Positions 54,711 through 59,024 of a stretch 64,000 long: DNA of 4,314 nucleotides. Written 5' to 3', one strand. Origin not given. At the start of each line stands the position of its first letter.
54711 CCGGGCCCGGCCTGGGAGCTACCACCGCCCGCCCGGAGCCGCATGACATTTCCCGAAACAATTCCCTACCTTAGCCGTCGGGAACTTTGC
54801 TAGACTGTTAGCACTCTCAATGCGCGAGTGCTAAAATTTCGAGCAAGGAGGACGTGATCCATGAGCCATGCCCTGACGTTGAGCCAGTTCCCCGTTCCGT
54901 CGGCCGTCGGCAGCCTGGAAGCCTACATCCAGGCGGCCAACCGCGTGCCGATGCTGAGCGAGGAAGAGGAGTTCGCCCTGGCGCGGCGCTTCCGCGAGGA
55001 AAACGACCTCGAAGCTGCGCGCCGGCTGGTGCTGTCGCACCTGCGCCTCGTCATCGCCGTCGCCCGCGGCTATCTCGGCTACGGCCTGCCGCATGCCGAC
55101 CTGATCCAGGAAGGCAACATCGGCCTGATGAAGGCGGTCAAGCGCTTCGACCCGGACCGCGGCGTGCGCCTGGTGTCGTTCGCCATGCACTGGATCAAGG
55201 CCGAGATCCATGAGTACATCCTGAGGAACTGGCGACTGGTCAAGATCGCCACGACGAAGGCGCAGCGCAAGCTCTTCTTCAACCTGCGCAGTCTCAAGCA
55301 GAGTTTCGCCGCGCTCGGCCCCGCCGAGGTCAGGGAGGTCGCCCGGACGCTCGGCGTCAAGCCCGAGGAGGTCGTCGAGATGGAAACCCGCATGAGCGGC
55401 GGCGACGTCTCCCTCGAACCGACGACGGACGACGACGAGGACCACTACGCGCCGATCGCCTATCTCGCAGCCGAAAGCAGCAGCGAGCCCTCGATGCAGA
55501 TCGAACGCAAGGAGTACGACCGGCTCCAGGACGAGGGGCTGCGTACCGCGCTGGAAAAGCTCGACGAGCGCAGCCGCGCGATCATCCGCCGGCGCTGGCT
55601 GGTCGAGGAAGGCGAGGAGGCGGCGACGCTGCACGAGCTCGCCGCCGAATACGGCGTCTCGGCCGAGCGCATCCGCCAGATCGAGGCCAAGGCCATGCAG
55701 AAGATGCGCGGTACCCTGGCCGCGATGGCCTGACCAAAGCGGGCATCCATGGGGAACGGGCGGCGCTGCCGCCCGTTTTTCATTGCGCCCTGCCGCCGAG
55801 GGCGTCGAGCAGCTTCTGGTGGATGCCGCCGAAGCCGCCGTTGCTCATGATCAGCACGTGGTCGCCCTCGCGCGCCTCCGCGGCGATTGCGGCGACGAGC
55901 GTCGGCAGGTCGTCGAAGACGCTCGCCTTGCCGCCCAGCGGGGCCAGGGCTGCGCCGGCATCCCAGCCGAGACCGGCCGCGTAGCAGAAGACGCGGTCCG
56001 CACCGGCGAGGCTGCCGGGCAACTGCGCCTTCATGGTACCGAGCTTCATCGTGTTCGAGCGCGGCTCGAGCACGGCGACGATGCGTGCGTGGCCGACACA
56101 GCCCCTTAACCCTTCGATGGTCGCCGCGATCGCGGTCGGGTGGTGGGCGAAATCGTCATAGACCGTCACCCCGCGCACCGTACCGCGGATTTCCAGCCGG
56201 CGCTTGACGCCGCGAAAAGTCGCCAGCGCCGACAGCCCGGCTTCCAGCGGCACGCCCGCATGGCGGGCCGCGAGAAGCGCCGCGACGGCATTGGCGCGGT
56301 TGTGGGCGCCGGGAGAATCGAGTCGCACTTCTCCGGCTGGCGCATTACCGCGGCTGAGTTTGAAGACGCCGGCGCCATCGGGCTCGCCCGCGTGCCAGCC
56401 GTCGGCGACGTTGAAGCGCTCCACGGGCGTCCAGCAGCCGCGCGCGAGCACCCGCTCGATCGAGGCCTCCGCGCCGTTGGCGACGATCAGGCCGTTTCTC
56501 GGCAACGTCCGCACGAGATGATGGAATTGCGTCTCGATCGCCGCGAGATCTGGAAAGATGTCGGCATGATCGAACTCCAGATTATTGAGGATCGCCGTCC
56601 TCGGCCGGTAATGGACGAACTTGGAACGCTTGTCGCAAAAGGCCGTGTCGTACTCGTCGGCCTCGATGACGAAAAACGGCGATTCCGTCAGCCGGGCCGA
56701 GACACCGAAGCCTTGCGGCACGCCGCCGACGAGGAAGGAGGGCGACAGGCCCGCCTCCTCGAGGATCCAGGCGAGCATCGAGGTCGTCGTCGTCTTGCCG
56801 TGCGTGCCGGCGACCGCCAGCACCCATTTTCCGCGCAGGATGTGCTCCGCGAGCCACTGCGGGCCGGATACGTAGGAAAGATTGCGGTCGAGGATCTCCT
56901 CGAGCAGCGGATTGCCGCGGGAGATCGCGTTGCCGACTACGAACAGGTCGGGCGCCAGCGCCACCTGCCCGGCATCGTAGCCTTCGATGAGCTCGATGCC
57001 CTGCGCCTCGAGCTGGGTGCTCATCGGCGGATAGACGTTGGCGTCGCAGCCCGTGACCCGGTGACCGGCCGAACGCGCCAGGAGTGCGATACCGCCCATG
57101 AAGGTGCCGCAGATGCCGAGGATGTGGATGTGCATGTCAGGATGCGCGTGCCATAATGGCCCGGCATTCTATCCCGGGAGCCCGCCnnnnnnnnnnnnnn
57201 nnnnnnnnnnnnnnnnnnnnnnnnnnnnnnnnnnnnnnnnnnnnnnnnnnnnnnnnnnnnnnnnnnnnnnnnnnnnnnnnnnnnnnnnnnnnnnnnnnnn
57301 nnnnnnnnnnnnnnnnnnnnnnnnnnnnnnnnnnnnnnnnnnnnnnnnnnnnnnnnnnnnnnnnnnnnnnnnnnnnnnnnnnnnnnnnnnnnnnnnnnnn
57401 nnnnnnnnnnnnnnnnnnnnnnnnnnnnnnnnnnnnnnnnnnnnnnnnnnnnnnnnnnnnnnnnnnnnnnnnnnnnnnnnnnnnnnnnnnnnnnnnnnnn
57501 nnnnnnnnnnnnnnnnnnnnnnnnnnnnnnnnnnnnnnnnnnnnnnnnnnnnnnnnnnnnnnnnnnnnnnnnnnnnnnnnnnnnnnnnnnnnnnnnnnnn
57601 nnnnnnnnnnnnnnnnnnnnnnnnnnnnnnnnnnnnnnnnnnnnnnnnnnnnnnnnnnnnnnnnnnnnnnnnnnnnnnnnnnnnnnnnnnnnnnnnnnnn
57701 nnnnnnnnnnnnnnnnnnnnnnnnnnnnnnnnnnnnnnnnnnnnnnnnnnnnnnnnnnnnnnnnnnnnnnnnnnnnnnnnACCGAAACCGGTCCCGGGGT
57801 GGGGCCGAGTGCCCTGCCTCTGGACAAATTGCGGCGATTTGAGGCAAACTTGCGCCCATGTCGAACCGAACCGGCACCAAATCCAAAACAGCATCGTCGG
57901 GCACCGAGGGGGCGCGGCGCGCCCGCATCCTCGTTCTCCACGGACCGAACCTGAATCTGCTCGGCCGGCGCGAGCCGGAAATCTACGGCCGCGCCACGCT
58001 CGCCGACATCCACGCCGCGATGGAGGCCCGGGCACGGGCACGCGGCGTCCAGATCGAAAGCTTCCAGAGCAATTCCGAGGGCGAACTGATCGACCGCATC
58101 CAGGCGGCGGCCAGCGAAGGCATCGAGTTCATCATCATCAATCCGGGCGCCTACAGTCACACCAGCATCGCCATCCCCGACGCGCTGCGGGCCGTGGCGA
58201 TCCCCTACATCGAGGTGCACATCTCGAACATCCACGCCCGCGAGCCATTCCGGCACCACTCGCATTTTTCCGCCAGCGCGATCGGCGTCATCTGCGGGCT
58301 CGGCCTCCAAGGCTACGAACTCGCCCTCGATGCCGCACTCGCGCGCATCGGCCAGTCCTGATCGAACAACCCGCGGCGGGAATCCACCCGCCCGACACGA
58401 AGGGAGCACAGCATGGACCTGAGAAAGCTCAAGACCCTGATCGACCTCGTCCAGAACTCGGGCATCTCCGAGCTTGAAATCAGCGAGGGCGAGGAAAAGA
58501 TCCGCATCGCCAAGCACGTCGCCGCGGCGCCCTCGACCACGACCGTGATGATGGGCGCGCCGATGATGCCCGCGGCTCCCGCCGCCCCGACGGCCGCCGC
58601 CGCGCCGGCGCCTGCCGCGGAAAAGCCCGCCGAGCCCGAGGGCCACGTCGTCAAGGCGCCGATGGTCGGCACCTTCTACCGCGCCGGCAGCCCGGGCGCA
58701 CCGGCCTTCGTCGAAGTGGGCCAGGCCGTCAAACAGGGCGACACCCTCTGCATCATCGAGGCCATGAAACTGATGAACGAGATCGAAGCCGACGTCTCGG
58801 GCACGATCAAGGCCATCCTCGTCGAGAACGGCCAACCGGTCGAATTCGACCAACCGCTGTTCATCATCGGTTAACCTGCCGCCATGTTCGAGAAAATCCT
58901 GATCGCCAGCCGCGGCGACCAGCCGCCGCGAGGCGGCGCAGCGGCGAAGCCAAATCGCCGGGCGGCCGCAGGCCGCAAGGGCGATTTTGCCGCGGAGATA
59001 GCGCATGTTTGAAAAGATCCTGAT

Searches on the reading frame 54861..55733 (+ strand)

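Call 21: search_protein_families(library=pfam, proteins=[window:54861-55733:+], max_evalue=0.01)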
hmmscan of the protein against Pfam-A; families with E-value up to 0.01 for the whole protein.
window:54861-55733:+ (290 aa): 5 families
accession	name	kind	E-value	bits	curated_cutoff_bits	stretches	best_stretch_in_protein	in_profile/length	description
PF04542.20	Sigma70_r2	-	1.8e-20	72.9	24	1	56-125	1-70/71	Sigma-70 region 2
PF04545.22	Sigma70_r4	-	1.2e-15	57.2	24.1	1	230-283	1-49/50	Sigma-70, region 4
PF00140.25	Sigma70_r1_2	-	1.1e-08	35.3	22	1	18-49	2-33/34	Sigma-70 factor, region 1.2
PF16509.11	KORA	-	0.0017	18.9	26.7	0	227-282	9-58/84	TrfB plasmid transcriptional repressor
PF04539.22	Sigma70_r3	-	0.0032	18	25.3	0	245-274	11-40/78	Sigma-70 region 3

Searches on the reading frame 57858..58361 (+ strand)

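Call 21: search_protein_families(library=pfam, proteins=[window:57858-58361:+], max_evalue=0.01)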
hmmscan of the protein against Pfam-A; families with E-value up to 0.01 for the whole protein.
window:57858-58361:+ (167 aa): 1 family
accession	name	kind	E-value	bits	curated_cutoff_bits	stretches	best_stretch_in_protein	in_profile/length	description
PF01220.24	DHquinase_II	-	2.3e-60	202.7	23.3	1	23-160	1-137/138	Dehydroquinase class II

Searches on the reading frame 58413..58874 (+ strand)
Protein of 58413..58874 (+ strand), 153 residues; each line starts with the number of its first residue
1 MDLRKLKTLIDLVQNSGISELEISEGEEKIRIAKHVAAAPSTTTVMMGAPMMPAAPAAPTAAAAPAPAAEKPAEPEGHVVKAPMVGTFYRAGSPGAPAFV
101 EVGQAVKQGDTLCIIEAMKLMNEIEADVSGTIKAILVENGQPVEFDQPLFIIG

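Call 21: search_protein_families(library=pfam, proteins=[window:58413-58874:+], max_evalue=0.01)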
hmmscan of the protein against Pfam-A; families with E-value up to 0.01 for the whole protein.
window:58413-58874:+ (153 aa): 4 families
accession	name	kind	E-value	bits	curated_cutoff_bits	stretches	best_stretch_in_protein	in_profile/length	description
PF00364.28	Biotin_lipoyl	-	5.6e-26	90.6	22.1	1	79-152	2-73/73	Biotin-requiring enzyme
PF13533.13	Biotin_lipoyl_2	-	1.3e-10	41.3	29.8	1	124-152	3-31/32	Biotin-lipoyl like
PF01597.25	GCV_H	-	0.00033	21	22.2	1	101-134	40-73/122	Glycine cleavage H-protein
PF13375.12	RnfC_N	-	0.0011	19.4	25.6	1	92-135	39-80/101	RnfC Barrel sandwich hybrid domain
